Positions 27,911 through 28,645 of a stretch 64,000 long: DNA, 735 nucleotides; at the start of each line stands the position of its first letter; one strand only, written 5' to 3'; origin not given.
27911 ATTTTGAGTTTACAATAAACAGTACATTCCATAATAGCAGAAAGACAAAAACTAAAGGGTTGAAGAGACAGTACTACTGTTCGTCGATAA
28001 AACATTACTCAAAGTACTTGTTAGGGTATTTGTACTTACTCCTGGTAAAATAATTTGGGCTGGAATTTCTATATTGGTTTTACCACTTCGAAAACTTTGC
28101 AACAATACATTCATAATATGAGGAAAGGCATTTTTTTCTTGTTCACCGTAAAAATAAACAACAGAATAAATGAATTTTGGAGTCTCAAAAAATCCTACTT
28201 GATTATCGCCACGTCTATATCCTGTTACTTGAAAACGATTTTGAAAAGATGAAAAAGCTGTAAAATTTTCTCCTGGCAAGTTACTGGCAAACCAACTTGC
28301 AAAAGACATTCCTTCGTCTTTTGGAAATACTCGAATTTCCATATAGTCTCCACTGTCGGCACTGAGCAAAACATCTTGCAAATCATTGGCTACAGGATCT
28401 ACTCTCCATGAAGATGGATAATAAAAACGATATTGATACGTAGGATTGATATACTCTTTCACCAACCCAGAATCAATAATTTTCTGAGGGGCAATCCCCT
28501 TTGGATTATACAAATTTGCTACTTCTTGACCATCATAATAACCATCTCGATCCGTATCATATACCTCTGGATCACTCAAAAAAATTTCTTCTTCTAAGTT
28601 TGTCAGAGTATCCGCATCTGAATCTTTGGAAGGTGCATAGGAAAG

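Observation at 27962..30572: Tandem trio of paralogous membrane-anchored proteins with thrombospondin-type-3-like DxDxDG calcium-binding repeats, co-directional with the pilin-fusion giants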

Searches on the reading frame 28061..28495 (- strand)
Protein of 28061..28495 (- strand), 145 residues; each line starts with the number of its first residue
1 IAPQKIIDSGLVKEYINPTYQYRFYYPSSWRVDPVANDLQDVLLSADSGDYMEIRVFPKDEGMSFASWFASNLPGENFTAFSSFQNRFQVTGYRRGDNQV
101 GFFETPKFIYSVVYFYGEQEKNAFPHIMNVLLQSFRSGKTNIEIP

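Call 56: search_protein_representatives(alignment_id=A3)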
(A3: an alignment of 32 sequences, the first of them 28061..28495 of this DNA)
Query: 32 sequences, 145 profile positions. Proteins with E-value up to 0.001 (for the whole library): 1262; up to 1e-10: 613; up to 1e-30: 183. The best 150 are listed.
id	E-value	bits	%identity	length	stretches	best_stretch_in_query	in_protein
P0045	2.0e-60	219.3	-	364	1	1-145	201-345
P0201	2.9e-60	218.7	-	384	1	1-145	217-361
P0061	5.1e-59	214.7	-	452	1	1-145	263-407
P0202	9.8e-59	213.8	-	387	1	1-145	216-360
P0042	1.7e-58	213.0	-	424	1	1-145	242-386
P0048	2.8e-58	212.3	-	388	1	1-145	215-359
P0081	6.3e-58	211.2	-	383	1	1-145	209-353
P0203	7.3e-58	210.9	-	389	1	1-145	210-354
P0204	1.2e-57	210.2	-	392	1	1-145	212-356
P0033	1.9e-57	209.6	-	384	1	1-145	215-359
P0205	2.5e-57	209.2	-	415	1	1-145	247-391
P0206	3.2e-57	208.9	-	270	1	1-145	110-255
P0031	4.0e-57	208.6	-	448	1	1-145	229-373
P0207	4.5e-57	208.4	-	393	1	1-145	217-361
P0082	8.0e-57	207.6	-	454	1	1-145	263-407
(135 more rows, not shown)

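Call 70: search_solved_structures(query=A3, max_evalue=10, show_alignments=2)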
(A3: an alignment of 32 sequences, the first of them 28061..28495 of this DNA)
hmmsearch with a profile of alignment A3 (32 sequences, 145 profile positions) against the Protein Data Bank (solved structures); distinct sequences matched with E-value up to 10: 3.
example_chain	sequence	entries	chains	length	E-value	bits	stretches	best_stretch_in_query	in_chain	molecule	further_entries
7tgh_C3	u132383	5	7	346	0.59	13.4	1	49-114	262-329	Transcription factor apfi protein, putative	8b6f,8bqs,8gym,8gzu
6ndr_A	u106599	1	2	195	1.3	12.2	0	67-99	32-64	dTDP-4-dehydrorhamnose 3,5-epimerase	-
6rao_F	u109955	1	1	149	1.4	12.1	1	24-56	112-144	Afp5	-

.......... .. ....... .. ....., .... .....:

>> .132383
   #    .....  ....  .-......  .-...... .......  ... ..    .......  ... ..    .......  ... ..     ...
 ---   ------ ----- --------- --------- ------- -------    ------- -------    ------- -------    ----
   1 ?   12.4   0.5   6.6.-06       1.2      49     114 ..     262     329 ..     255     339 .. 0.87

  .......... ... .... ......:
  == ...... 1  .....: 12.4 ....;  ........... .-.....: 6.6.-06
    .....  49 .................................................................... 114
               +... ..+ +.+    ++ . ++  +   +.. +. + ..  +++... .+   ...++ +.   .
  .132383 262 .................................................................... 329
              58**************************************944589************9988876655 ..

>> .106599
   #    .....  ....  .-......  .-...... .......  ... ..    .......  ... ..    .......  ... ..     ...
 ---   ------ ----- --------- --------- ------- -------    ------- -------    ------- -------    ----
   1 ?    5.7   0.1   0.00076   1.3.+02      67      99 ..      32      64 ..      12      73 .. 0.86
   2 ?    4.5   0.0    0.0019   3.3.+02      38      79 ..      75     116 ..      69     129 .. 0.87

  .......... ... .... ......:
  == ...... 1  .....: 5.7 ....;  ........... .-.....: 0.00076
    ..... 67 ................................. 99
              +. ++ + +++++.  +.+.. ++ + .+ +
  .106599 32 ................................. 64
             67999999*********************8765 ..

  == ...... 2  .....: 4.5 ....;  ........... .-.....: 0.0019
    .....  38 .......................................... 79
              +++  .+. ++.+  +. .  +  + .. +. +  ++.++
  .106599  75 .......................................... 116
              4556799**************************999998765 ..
